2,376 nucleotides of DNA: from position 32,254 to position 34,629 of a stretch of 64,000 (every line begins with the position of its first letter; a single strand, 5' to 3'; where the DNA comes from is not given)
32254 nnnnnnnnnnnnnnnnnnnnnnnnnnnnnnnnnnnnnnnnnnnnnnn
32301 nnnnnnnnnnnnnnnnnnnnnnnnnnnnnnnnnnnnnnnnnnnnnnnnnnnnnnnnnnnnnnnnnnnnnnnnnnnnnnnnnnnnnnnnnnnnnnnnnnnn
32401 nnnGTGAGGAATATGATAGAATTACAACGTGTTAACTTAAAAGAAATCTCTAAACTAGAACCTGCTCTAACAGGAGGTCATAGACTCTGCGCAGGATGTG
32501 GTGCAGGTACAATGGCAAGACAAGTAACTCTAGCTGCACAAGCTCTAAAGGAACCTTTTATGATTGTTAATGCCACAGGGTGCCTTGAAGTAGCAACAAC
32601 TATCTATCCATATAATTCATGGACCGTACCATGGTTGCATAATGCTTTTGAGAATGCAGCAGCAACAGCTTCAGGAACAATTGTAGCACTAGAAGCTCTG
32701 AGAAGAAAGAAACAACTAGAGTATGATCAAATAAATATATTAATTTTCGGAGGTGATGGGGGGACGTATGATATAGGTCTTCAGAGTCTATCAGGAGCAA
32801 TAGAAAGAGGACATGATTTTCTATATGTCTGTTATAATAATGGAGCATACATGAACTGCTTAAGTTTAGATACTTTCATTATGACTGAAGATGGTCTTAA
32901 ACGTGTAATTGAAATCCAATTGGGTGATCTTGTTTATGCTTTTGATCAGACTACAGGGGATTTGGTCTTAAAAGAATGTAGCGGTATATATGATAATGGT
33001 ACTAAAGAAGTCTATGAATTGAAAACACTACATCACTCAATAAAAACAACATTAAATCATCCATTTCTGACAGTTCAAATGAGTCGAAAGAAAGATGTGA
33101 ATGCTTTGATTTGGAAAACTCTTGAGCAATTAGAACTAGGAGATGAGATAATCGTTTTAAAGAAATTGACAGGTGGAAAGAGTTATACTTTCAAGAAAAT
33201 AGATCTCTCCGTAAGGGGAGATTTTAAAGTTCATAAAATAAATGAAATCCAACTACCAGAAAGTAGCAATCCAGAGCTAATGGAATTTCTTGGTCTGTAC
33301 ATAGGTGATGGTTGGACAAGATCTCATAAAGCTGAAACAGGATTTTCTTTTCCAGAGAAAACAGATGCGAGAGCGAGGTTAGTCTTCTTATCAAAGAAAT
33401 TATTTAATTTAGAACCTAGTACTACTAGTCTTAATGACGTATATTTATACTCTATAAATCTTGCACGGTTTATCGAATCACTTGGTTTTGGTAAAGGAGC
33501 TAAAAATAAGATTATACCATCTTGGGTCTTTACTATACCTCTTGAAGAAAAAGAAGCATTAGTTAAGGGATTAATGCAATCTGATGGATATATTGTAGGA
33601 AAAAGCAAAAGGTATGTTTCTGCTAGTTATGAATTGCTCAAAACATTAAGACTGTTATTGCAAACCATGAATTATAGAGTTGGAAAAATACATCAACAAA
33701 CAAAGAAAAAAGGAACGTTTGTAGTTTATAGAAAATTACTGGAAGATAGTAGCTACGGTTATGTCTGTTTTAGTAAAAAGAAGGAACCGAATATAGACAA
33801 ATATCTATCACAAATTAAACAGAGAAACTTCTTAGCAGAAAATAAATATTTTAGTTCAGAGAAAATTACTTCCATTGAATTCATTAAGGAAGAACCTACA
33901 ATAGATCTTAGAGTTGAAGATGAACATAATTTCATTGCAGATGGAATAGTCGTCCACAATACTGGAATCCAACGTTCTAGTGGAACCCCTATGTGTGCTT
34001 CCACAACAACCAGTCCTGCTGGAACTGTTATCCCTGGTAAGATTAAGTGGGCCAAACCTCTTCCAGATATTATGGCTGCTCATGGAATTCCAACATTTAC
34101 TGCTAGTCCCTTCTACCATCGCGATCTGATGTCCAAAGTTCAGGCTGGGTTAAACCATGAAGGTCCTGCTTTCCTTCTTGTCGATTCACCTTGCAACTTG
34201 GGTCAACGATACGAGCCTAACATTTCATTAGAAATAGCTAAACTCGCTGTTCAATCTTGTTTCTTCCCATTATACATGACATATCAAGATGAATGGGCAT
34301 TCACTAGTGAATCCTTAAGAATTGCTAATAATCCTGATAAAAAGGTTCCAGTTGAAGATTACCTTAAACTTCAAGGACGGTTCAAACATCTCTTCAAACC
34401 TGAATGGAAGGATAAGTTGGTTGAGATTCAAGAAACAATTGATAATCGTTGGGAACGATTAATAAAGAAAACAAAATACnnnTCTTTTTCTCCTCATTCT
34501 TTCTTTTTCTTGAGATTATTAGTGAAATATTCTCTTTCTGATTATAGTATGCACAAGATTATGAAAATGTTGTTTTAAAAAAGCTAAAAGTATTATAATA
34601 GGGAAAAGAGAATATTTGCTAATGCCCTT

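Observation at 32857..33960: Intein in a TPP-dependent metabolic enzyme (the oxidoreductase beta subunit)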

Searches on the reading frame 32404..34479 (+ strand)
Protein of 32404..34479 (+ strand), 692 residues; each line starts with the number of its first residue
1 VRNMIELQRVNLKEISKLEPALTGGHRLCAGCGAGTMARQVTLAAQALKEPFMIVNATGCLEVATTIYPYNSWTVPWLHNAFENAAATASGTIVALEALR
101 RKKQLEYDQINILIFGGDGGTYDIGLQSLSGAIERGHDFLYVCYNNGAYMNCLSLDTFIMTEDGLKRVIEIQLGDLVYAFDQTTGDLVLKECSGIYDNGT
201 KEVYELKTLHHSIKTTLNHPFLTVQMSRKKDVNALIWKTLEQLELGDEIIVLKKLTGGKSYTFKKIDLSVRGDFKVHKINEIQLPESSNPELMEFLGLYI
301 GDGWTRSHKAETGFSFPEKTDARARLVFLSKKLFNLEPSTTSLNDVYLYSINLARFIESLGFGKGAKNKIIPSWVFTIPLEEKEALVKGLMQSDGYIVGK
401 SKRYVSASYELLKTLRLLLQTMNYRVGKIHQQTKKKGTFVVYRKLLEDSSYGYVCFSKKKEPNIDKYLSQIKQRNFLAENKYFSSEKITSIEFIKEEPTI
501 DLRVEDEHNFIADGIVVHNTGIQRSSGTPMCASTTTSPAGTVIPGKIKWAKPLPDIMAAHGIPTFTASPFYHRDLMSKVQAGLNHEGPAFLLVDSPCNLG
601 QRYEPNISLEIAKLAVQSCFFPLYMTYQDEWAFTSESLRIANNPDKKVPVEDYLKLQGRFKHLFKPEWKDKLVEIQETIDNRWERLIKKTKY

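Call 3: search_protein_families(library=pfam, proteins=[window:32404-34479:+], max_evalue=0.01)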
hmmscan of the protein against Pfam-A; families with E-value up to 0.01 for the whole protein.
window:32404-34479:+ (692 aa): 5 families
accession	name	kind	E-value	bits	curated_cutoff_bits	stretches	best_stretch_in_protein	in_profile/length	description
PF14890.11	Intein_splicing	-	4.9e-14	52.8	35.8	1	174-519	20-155/155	Intein splicing domain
PF02775.26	TPP_enzyme_C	-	7.8e-12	45.7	21.9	1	58-152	2-88/151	Thiamine pyrophosphate enzyme, C-terminal TPP binding domain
PF14528.11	LAGLIDADG_3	-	9.2e-07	29.5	22.5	1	382-446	2-68/82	LAGLIDADG-like domain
PF07591.16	PT-HINT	-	0.00015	22.5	27.7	1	159-223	2-71/137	Pretoxin HINT domain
PF01079.26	Hint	-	0.0092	16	29.7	0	149-264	10-127/213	Hint module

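Call 4: search_protein_families(library=ncbifam, proteins=[window:32404-34479:+], max_evalue=0.01)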
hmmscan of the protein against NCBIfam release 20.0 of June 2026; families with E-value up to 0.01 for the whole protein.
window:32404-34479:+ (692 aa): 17 families
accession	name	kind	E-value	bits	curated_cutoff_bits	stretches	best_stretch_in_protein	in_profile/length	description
NF008819.1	PRK11865.1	equivalog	5.5e-91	304.9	405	2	17-152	9-134/300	pyruvate synthase subunit PorB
NF008818.0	PRK11864.1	subfamily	1.3e-71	241.2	405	2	516-691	131-297/300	3-methyl-2-oxobutanoate dehydrogenase subunit beta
NF045792.1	OxalOxredbeta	equivalog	4.1e-67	226.4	590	2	12-152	8-144/311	oxalate oxidoreductase subunit beta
NF045766.1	PhenlGlyoxDHPadI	equivalog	6.4e-41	140.5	700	2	516-686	270-433/443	NADH-dependent phenylglyoxylate dehydrogenase subunit beta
NF005852.0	PRK07773.1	equivalog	4.9e-16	58.2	780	2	152-262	398-503/886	replicative DNA helicase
NF011287.0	PRK14698.1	equivalog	2.3e-10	39.2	1238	1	182-419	291-524/1017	V-type ATP synthase subunit A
NF011418.0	PRK14845.1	equivalog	1.9e-09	35.9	756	1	210-476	101-320/1049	translation initiation factor IF-2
NF038098.1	GyrA_w_intein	exception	8.6e-09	33.8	1850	1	185-254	158-224/1232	intein-containing DNA gyrase subunit A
NF045703.1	rSAM_Tes_intein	exception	1.2e-08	33.3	1700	1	353-533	431-624/1040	tetraether lipid synthase Tes, intein-containing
TIGR02176.1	pyruv_ox_red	equivalog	3.2e-08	31.9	911.35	1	510-686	986-1162/1167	pyruvate:ferredoxin (flavodoxin) oxidoreductase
NF038162.1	RtcB_rel_intein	exception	1.8e-07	29.5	1150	1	426-523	486-582/961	intein-containing RtcB family protein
TIGR01443.1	intein_Cterm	domain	1.3e-06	28.5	15.6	1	501-520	4-24/24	intein C-terminal splicing region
NF006207.0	PRK08332.1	equivalog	2e-06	25.3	2400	1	285-522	998-1244/1684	vitamin B12-dependent ribonucleotide reductase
TIGR01445.1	intein_Nterm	domain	1.3e-05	26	24.5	1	152-223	1-83/83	intein N-terminal splicing region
NF003157.0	PRK04132.1-2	equivalog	6.8e-05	21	1103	1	288-491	168-376/864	replication factor C small subunit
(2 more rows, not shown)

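Call 9: find_homologous_proteins(query=window:32404-34479:+, max_evalue=0.00001)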
Query window:32404-34479:+ (692 aa): 677 proteins with E <= 0.00001 among 8000 candidates; the best 120 are listed.
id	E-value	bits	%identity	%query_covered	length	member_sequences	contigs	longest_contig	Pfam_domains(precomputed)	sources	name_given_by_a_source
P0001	0.0e+0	1584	100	100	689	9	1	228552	PF02775.27,PF14528.12,PF14890.12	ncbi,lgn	-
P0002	0.0e+0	1258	78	98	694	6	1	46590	PF02775.27,PF14528.12,PF14890.12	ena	-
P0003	0.0e+0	1256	76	100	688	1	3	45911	PF02775.27,PF14528.12,PF14890.12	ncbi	ncbi:MAG: thiamine pyrophosphate-dependent enzyme [Candidatus Heimdallarchaeaceae archaeon]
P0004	0.0e+0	1242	76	100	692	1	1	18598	PF02775.27,PF14528.12,PF14890.12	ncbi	ncbi:MAG: thiamine pyrophosphate-dependent enzyme [Candidatus Heimdallarchaeaceae archaeon]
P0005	0.0e+0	1236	76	99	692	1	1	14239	PF02775.27,PF14528.12,PF14890.12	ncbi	-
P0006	0.0e+0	1230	76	99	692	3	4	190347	PF02775.27,PF14528.12,PF14890.12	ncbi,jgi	ncbi:MAG: thiamine pyrophosphate-dependent enzyme [Candidatus Heimdallarchaeaceae archaeon]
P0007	0.0e+0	1193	74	99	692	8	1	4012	PF02775.27,PF14528.12,PF14890.12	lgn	-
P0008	0.0e+0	1181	73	99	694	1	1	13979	PF02775.27,PF14528.12,PF14890.12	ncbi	-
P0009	0.0e+0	1153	70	99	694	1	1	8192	PF02775.27,PF14890.12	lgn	-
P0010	0.0e+0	1148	70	99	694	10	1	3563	PF02775.27,PF14890.12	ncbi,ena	-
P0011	0.0e+0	1014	94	36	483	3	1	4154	PF02775.27,PF14890.12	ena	-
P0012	1.2e-274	931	61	98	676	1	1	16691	PF02775.27,PF14528.12,PF14890.12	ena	-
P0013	8.4e-271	918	60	98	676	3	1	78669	PF02775.27,PF14528.12,PF14890.12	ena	-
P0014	2.5e-270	917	60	98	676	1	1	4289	PF02775.27,PF14528.12,PF14890.12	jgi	-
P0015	2.4e-269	913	60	98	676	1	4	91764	PF02775.27,PF14528.12,PF14890.12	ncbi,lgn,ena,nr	ncbi:MAG: hypothetical protein KKF46_08230 [Nanoarchaeota archaeon]|nr:hypothetical protein [Nanoarc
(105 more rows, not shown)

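Call 40: predict_structure(alignment_id=A1)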
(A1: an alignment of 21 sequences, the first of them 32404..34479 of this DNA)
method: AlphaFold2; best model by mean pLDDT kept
length: 692 residues; sequences in the alignment: 21
mean_pLDDT: 80.4   pTM: 0.56
mean pLDDT of the five models: 80.4, 80.0, 79.5, 77.1, 75.2
residues with pLDDT >= 90: 232; 70-90: 319; 50-70: 93; < 50: 48
segments of 3 or more residues with pLDDT < 50: 67-69, 118-124, 147-150, 521-528, 534-538, 540-550, 599-602
pLDDT, mean of each block of 10 residues (from residue 1): 65 80 58 76 90 78 54 75 75 90 86 71 58 85 60 83 90 89 87 64 83 81 74 75 88 84 85 58 90 96 89 90 94 90 89 91 88 93 95 88 91 93 88 80 73 88 80 85 92 75 70 84 43 47 40 77 90 92 90 71 70 90 87 93 91 80 80 87 87 70
secondary structure, 60 per line:
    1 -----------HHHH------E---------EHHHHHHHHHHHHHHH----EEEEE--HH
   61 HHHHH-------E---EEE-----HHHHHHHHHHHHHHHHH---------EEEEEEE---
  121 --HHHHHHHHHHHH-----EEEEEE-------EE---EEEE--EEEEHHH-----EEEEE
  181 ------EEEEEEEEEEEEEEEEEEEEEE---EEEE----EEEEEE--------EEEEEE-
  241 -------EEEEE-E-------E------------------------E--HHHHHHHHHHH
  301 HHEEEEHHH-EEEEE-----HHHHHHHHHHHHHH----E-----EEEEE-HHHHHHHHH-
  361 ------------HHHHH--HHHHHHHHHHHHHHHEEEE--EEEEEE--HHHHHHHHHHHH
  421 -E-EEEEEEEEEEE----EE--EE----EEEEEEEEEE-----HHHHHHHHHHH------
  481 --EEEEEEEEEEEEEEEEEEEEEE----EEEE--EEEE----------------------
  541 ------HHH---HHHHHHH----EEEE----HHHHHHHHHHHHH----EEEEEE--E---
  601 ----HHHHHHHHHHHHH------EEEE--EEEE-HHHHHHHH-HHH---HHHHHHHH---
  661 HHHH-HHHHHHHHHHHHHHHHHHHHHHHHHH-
elements in order (helices of 4 or more, strands of 3 or more residues): H12-15 H33-47 E52-56 H59-65 E77-79 H85-101 E111-117 H123-134 E140-145 E158-161 E164-167 E176-180 E187-208 E212-215 E220-225 E234-239 E248-252 H290-302 E303-306 E311-315 H321-334 E345-349 H351-359 H373-377 H380-394 E395-398 E401-406 H409-420 E424-434 E449-458 H464-474 E483-504 E509-512 E515-518 H553-559 E564-567 H572-584 E589-594 H605-617 E624-627 E630-633 H635-642 H650-657 H661-664 H666-691

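Call 43: fold_search(model_id=the predicted structure, library=pdb)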
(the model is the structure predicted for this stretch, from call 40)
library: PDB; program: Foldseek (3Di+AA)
matches with E <= 10: 1129; with E <= 0.001: 59
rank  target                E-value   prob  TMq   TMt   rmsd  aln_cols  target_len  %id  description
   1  7qsu                  3.1e-25  1.00  0.41  0.74   5.1       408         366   20  Crystal structure of homing endonuclease-associated TliVMA intein (C1A, d333-339) (released 2022-03-30)
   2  7qss                  7.6e-24  1.00  0.42  0.66   5.0       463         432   20  Crystal structure of homing endonuclease-associated TliVMA intein (C1A) (released 2022-03-30)
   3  7qst                  7.8e-21  1.00  0.38  0.68   5.7       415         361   19  Crystal structure of homing endonuclease-associated PhoVMA intein (C1A) (released 2022-03-30)
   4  2cw7                  2.2e-15  1.00  0.39  0.49   7.4       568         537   13  Crystal structure of intein homing endonuclease II (released 2006-04-18)
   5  5exe_C                4.7e-15  1.00  0.35  0.74  13.2       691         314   18  Crystal structure of oxalate oxidoreductase from Moorella thermoacetica bound with carboxy-TPP adduct (released 2015-12-30)
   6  1vde_B                1.4e-14  1.00  0.32  0.47  10.3       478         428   16  PI-SCEI, A HOMING ENDONUCLEASE WITH PROTEIN SPLICING ACTIVITY (released 1998-04-08)
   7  5exd_F                2.1e-14  1.00  0.36  0.77  11.8       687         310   18  Crystal structure of oxalate oxidoreductase from Moorella thermoacetica bound with carboxy-di-oxido-methyl-TPP (COOM-T (released 2015-12-30)
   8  5exe_F                3.0e-14  1.00  0.35  0.75  12.9       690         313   18  Crystal structure of oxalate oxidoreductase from Moorella thermoacetica bound with carboxy-TPP adduct (released 2015-12-30)
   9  5c4i_C                3.0e-14  1.00  0.35  0.74  13.7       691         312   18  Structure of an Oxalate Oxidoreductase (released 2015-07-01)
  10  1vde_A                3.0e-14  1.00  0.31  0.47  10.5       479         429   14  PI-SCEI, A HOMING ENDONUCLEASE WITH PROTEIN SPLICING ACTIVITY (released 1998-04-08)
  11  5exd_I                9.1e-14  1.00  0.36  0.77  13.2       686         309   18  Crystal structure of oxalate oxidoreductase from Moorella thermoacetica bound with carboxy-di-oxido-methyl-TPP (COOM-T (released 2015-12-30)
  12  9bt4_C                1.4e-13  1.00  0.36  0.83   9.0       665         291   19  Pyruvate:Ferredoxin Oxidoreductase from Methanosarcina acetivorans (released 2024-10-09)
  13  1um2_B                6.1e-13  1.00  0.30  0.45  11.8       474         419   16  Crystal Structure of the Vma1-Derived Endonuclease with the Ligated Extein Segment (released 2004-09-22)
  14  6frg                  4.6e-07  1.00  0.19  0.80   7.9       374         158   13  Crystal structure of G-1F mutant of Ssp DnaB Mini-Intein variant M86 (released 2019-01-30)
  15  6frh_A                2.9e-06  1.00  0.20  0.81   4.3       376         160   12  Crystal structure of Ssp DnaB Mini-Intein variant M86 (released 2019-01-30)
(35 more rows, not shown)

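Call 45: list_cluster_members(proteins=[P0001, P0121])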
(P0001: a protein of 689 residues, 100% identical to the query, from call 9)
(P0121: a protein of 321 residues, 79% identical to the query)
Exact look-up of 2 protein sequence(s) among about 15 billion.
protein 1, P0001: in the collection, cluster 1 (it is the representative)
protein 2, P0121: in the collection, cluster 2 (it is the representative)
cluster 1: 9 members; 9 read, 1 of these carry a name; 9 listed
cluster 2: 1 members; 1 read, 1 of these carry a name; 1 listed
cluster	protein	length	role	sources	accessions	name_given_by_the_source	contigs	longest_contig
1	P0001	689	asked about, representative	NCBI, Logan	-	-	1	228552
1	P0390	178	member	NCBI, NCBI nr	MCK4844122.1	MAG: pyruvate ferredoxin oxidoreductase, partial [Candidatus Heimdallarchaeota archaeon] | pyruvate ferredoxin oxidoreductase [Candidatus Heimdallarchaeota archaeon]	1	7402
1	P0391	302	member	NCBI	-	-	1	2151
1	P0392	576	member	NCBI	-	-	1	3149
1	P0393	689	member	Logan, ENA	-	-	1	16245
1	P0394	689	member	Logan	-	-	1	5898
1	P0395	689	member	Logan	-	-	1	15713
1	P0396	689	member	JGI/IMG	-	-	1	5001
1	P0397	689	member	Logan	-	-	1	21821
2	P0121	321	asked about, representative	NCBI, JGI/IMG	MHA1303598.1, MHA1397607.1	MAG: thiamine pyrophosphate-dependent enzyme [Candidatus Heimdallarchaeaceae archaeon]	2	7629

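Call 59: find_encoding_contigs(protein=P0003, flank=5000, max_places=1)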
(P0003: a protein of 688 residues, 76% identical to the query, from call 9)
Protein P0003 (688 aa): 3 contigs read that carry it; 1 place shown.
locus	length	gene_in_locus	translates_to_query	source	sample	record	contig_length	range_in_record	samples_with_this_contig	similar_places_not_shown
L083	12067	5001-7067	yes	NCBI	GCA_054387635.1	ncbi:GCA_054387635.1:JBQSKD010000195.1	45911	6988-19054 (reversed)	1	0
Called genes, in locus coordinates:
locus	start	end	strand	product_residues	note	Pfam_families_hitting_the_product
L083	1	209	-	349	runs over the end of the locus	PF00850:Hist_deacetyl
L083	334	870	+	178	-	PF01864:CarS-like, PF01148:CTP_transf_1 (weak)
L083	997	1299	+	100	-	-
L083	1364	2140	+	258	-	PF05625:PAXNEB, PF06745:ATPase, PF23442:DUF7125 (faint)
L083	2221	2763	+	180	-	PF00025:Arf, PF00071:Ras, PF08477:Roc, PF00009:GTP_EFTU (weak)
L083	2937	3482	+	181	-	PF01558:POR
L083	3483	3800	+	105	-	PF12797:Fer4_2 (faint), PF13237:Fer4_10, PF00037:Fer4 (weak), PF14697:Fer4_21, PF12838:Fer4_7, PF13187:Fer4_9 (weak), PF25160:LdpA_Fe-S-bd (weak), PF00037:Fer4, +2 more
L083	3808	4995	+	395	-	PF01855:POR_N, PF02780:Transketolase_C (faint), PF17147:PFOR_II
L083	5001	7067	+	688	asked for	PF02775:TPP_enzyme_C, PF14890:Intein_splicing, PF14528:LAGLIDADG_3 (faint)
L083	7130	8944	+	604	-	PF02384:N6_Mtase, PF20473:MmeI_Mtase (faint), PF07669:Eco57I, PF12950:TaqI_C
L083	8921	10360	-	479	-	PF05048:NosD, PF13229:Beta_helix, PF05048:NosD, PF13229:Beta_helix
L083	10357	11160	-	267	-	PF00581:Rhodanese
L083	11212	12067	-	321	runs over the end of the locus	PF01916:DS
